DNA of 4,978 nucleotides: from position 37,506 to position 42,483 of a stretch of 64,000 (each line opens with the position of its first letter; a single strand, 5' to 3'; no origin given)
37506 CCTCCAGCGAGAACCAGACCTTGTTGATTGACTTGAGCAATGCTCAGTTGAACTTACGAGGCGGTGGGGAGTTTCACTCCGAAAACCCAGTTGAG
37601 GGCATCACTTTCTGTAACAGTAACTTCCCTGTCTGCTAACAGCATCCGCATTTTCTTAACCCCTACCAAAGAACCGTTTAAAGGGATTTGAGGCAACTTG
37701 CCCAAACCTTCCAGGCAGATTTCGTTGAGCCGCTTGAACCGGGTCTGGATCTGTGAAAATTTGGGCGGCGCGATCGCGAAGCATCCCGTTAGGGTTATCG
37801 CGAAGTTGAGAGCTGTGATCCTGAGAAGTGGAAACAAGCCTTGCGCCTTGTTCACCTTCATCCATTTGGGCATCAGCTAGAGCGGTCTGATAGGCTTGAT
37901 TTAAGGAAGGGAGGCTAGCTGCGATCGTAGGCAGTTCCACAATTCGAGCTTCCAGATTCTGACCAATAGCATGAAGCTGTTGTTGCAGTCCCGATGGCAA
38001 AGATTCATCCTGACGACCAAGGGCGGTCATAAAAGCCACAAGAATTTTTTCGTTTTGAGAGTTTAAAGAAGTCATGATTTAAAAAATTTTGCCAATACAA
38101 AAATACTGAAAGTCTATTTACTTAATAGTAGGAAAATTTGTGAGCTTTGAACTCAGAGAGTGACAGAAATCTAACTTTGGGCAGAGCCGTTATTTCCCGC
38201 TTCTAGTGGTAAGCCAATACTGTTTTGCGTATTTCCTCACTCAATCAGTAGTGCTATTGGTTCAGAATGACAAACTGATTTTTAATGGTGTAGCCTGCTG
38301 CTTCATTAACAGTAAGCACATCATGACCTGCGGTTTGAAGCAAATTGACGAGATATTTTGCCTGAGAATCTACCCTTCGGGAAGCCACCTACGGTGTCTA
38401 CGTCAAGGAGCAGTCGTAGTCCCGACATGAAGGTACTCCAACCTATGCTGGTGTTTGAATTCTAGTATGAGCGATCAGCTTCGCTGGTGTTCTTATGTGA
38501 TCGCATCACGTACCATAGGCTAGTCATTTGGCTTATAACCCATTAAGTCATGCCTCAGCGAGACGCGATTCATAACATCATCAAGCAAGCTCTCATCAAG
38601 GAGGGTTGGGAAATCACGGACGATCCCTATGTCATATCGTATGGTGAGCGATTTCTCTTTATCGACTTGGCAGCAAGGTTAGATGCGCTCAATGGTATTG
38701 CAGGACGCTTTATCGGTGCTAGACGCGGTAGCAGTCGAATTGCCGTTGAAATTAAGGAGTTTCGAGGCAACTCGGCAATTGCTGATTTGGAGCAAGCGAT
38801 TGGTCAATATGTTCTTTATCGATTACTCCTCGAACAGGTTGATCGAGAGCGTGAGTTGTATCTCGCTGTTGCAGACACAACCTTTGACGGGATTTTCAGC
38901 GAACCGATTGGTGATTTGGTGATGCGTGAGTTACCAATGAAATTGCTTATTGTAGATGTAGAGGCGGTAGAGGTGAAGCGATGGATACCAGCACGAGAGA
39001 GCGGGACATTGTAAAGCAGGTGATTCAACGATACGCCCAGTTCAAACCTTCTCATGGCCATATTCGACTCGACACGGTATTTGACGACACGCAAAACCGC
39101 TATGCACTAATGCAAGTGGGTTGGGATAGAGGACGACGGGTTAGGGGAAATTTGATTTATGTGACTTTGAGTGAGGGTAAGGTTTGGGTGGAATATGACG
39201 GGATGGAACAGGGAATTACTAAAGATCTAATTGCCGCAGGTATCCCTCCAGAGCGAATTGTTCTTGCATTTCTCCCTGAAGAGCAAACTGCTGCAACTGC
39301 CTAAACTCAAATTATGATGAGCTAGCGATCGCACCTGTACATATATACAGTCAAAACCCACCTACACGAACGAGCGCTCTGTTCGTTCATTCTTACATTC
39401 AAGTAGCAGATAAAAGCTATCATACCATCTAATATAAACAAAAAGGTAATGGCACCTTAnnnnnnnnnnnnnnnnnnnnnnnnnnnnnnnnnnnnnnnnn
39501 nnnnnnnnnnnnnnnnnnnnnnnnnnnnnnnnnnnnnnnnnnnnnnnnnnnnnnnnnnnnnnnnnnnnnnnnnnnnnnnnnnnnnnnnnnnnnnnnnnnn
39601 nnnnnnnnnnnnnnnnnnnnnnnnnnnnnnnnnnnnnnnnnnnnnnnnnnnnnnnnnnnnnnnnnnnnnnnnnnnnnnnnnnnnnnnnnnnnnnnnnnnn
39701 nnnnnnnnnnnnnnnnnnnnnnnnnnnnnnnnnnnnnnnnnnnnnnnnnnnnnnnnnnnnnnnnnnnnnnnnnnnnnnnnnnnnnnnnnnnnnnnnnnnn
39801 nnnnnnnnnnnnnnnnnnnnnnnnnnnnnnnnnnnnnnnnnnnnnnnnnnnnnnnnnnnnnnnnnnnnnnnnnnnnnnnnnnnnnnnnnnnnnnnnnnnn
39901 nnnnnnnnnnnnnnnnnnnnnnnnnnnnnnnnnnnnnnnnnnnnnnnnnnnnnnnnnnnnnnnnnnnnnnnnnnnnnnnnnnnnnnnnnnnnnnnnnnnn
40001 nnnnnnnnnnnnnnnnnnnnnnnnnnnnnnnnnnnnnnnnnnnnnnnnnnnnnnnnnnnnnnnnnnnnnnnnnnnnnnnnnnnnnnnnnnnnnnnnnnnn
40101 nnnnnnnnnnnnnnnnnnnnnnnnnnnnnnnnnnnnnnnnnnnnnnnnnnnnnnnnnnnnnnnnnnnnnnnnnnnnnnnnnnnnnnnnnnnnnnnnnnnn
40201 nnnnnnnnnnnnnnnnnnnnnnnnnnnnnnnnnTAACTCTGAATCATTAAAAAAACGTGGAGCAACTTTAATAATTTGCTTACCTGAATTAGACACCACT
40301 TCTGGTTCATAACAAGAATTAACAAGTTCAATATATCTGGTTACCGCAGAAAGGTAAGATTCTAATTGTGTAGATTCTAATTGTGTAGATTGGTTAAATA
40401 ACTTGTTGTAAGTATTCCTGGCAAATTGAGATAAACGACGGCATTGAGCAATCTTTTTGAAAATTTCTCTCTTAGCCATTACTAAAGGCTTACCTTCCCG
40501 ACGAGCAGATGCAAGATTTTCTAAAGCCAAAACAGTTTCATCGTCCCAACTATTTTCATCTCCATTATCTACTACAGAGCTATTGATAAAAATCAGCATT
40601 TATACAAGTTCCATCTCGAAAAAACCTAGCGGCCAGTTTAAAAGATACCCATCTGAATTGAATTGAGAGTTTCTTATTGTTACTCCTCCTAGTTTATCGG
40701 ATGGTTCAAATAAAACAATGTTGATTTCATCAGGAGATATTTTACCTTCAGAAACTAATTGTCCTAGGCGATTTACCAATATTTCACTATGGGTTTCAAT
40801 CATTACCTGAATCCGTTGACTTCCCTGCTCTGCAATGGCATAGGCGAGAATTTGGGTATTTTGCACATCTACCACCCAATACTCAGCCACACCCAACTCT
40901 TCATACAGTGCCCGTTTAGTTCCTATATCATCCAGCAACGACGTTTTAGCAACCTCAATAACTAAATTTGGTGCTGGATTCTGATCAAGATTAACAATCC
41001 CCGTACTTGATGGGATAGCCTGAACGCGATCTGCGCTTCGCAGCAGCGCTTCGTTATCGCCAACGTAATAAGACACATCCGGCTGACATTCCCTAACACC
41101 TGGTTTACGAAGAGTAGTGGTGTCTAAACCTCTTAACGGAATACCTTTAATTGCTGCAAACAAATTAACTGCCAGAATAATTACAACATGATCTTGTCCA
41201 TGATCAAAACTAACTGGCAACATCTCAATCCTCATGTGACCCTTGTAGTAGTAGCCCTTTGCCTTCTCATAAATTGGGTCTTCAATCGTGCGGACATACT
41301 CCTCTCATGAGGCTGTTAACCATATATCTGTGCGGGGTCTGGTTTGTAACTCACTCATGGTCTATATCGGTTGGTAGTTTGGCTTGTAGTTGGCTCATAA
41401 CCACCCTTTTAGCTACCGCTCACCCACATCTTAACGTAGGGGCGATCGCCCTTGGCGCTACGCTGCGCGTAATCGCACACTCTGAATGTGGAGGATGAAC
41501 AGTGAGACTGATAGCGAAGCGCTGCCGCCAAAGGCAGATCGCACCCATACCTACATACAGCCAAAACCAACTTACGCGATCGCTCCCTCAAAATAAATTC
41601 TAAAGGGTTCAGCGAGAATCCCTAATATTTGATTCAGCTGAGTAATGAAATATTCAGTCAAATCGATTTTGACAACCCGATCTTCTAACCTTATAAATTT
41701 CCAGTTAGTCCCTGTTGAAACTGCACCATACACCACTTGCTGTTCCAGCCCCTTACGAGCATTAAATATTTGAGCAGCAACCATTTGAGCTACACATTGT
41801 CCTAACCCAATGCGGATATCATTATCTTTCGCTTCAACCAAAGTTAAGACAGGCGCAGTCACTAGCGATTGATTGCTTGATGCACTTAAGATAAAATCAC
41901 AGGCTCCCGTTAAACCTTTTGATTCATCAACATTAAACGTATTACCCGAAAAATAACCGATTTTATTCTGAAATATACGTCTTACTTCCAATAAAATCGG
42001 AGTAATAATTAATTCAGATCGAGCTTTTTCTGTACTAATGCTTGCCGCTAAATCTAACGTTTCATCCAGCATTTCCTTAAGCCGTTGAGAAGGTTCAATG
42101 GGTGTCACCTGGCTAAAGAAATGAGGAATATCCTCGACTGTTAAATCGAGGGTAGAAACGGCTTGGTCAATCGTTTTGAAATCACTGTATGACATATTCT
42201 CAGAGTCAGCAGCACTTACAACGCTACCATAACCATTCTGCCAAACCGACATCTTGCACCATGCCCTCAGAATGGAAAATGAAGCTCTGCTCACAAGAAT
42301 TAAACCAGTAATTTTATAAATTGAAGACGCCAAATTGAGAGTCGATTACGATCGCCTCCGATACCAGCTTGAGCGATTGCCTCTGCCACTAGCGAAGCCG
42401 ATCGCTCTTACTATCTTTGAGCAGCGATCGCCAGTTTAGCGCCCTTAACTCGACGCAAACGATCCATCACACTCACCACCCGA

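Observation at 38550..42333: AT-rich nuclease scrap island: XisH/XisI, orphan AriB/OLD-like Toprim gene and a Uma2::ATPase-C-terminus chimera, bracketed by ~50-bp direct repeats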

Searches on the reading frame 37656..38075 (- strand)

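Call 4: search_protein_families(library=pfam, proteins=[window:37656-38075:-], max_evalue=0.1)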
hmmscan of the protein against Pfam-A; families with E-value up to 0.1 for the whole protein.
window:37656-38075:- (139 aa): 1 family
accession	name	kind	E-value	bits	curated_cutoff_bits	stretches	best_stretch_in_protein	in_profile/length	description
PF03971.19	IDH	-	0.039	12.9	25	1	9-62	42-93/734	Monomeric isocitrate dehydrogenase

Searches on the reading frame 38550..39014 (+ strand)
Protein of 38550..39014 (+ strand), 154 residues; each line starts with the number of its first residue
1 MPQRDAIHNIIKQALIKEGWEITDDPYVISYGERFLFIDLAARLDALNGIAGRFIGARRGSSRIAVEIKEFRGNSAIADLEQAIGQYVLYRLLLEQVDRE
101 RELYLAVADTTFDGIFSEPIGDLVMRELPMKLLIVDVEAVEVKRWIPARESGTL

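Call 4: search_protein_families(library=pfam, proteins=[window:38550-39014:+], max_evalue=0.1)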
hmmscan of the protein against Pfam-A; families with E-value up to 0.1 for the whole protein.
window:38550-39014:+ (154 aa): 1 family
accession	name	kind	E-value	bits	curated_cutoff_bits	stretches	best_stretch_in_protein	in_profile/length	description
PF08814.16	XisH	-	3.7e-46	157.1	25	1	1-142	1-133/134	XisH protein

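Call 5: search_protein_families(library=padloc, proteins=[window:38550-39014:+], max_evalue=0.1)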
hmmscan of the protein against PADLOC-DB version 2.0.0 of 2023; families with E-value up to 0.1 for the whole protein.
window:38550-39014:+ (154 aa): 0 families

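Call 6: search_protein_families(library=ncbifam, proteins=[window:38550-39014:+], max_evalue=0.1)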
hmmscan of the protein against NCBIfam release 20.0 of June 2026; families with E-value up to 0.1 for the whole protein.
window:38550-39014:+ (154 aa): 0 families

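Call 78: search_protein_families(library=phrogs, proteins=[window:38550-39014:+], max_evalue=0.01)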
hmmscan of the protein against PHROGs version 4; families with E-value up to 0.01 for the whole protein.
window:38550-39014:+ (154 aa): 0 families

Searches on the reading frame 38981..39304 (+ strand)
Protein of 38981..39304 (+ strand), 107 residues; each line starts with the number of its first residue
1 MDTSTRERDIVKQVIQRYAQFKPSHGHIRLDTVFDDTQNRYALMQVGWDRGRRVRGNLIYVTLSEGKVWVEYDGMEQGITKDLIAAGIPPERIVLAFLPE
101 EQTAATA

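Call 4: search_protein_families(library=pfam, proteins=[window:38981-39304:+], max_evalue=0.1)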
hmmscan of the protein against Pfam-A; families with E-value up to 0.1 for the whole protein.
window:38981-39304:+ (107 aa): 2 families
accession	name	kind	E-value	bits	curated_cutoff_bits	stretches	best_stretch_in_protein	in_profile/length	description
PF08869.16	XisI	-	3.3e-32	111.6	25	1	1-105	1-105/110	XisI protein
PF06613.17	KorB_C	-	0.056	13.8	25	1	36-76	2-43/59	KorB C-terminal beta-barrel domain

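Call 5: search_protein_families(library=padloc, proteins=[window:38981-39304:+], max_evalue=0.1)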
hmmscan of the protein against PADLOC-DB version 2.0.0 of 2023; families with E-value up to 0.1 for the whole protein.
window:38981-39304:+ (107 aa): 0 families

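Call 6: search_protein_families(library=ncbifam, proteins=[window:38981-39304:+], max_evalue=0.1)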
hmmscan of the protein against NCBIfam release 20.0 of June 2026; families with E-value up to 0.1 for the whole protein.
window:38981-39304:+ (107 aa): 1 family
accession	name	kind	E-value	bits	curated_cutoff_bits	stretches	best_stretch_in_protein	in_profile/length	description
NF008092.0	PRK10834.1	equivalog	0.05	12.8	363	0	57-97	81-120/239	outer membrane permeability protein SanA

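Call 78: search_protein_families(library=phrogs, proteins=[window:38981-39304:+], max_evalue=0.01)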
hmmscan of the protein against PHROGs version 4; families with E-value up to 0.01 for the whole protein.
window:38981-39304:+ (107 aa): 0 families

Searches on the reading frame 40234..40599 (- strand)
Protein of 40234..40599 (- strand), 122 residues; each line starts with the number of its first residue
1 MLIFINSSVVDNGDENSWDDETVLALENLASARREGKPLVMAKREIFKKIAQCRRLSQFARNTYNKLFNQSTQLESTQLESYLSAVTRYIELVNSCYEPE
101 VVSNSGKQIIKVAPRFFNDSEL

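Call 65: predict_structure(alignment_id=A4)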
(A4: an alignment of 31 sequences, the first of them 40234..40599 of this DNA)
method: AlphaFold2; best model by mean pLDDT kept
length: 122 residues; sequences in the alignment: 31
mean_pLDDT: 90.3   pTM: 0.84
mean pLDDT of the five models: 90.3, 89.0, 88.3, 87.9, 87.5
residues with pLDDT >= 90: 84; 70-90: 33; 50-70: 5; < 50: 0
segments of 3 or more residues with pLDDT < 50: none
pLDDT, mean of each block of 10 residues (from residue 1): 94 85 95 88 94 96 94 76 92 92 94 88 66
secondary structure, 60 per line:
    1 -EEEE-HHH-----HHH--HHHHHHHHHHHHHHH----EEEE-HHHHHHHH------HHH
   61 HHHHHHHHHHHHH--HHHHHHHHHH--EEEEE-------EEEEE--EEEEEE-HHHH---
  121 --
elements in order: E2-5 H20-34 E39-42 H44-51 H58-73 H76-85 E88-92 E100-104 E107-112 H114-117

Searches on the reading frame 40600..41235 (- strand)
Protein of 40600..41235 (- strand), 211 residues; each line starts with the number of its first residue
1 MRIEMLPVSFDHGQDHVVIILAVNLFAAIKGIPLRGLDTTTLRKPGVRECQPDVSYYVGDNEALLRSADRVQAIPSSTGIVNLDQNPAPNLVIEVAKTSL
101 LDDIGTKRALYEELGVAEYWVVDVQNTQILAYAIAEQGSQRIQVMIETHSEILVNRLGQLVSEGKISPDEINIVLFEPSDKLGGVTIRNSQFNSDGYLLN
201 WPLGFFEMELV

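Call 4: search_protein_families(library=pfam, proteins=[window:40600-41235:-], max_evalue=0.1)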
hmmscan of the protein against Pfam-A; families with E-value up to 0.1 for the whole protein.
window:40600-41235:- (211 aa): 2 families
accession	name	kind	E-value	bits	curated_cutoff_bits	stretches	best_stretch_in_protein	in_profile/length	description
PF05685.18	Uma2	-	1.5e-20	73.8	27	1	3-144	23-151/172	Putative restriction endonuclease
PF12476.13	DUF3696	-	0.013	16.2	22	1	168-207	3-43/52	Protein of unknown function (DUF3696)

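Call 5: search_protein_families(library=padloc, proteins=[window:40600-41235:-], max_evalue=0.1)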
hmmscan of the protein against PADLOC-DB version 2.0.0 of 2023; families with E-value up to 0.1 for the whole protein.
window:40600-41235:- (211 aa): 9 families
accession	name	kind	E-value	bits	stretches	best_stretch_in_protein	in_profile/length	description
PDLC04832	PDC-S03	-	2.3e-12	45.1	1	79-155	96-173/188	-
PDLC03878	NsnB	-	1.6e-11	42.6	1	129-207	256-333/345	-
PDLC04833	PDC-S03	-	1e-10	39.4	1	70-137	107-174/207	-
PDLC04943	PDC-S17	-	4e-10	37.4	2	86-143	110-162/199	-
PDLC04707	PDC-M55A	-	1.3e-09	35.6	1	138-207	333-400/421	-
PDLC04835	PDC-S03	-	1.1e-08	32.9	1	84-126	106-148/207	-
PDLC04148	HEC-03B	-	2.6e-07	28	1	139-210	369-438/458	-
PDLC04834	PDC-S03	-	2.3e-06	25.5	1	88-137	103-152/184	-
PDLC04177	HEC-01A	-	0.011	12.8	1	136-159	322-345/393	-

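Call 6: search_protein_families(library=ncbifam, proteins=[window:40600-41235:-], max_evalue=0.1)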
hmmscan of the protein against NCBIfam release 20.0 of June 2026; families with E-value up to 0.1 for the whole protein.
window:40600-41235:- (211 aa): 0 families

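Call 72: find_homologous_proteins(query=window:40600-41235:-)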
Query window:40600-41235:- (211 aa): 970 proteins with E <= 0.001 among 1156 candidates; the best 120 are listed.
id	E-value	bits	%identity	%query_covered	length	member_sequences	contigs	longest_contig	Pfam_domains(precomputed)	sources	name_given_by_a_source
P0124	1.6e-130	451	100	98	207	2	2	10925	PF05685.19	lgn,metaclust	metaclust:status=active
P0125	5.9e-80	286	90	70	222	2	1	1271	PF05685.19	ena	-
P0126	2.4e-67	244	83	68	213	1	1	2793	PF05685.19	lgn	-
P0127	4.9e-67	243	82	70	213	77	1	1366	PF05685.19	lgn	-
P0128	6.9e-67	243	83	68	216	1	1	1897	PF05685.19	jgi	jgi:Uma2 family endonuclease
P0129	1.5e-66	242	82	68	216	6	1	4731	PF05685.19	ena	-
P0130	1.6e-66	242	82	68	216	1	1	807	PF05685.19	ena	-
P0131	3.0e-66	241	81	68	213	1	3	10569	PF05685.19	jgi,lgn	jgi:Uma2 family endonuclease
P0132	6.7e-66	240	82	68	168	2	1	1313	PF05685.19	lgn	-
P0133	1.6e-65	238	82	68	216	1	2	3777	PF05685.19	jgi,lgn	jgi:Uma2 family endonuclease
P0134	1.4e-64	235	78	68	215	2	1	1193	PF05685.19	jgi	jgi:Uma2 family endonuclease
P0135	3.8e-64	234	78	68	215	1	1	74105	PF05685.19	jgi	-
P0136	4.2e-64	234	81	68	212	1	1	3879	PF05685.19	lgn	-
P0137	6.0e-64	233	78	68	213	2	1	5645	PF05685.19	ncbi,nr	ncbi:MAG: Uma2 family endonuclease [Cyanobacteria bacterium Co-bin8]|nr:Uma2 family endonuclease [Cy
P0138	7.0e-64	233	78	68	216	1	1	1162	PF05685.19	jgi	jgi:Uma2 family endonuclease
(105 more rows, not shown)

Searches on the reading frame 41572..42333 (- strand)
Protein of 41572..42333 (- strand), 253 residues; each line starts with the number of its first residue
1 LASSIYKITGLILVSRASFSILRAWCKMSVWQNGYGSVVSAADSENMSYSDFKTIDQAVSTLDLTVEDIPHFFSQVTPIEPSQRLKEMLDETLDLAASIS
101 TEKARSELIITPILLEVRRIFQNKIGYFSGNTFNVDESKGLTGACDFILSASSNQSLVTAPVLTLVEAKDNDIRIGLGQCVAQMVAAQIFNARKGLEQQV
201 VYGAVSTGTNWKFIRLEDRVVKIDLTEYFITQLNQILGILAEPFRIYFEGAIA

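Call 4: search_protein_families(library=pfam, proteins=[window:41572-42333:-], max_evalue=0.1)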
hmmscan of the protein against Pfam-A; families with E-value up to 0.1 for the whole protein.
window:41572-42333:- (253 aa): 0 families

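Call 5: search_protein_families(library=padloc, proteins=[window:41572-42333:-], max_evalue=0.1)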
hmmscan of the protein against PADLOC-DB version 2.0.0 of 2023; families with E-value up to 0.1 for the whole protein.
window:41572-42333:- (253 aa): 1 family
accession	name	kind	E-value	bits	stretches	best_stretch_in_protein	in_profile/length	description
PDLC01472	PD_DExK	-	1e-49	166.2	1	101-244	2-140/146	"CAS-I,CAS-II,CAS-III,CAS-IV,CAS-V,CAS-VI; associated"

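Call 6: search_protein_families(library=ncbifam, proteins=[window:41572-42333:-], max_evalue=0.1)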
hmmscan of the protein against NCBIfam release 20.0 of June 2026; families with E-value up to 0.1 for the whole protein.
window:41572-42333:- (253 aa): 0 families

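Call 78: search_protein_families(library=phrogs, proteins=[window:41572-42333:-], max_evalue=0.01)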
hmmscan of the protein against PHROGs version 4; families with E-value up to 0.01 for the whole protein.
window:41572-42333:- (253 aa): 0 families
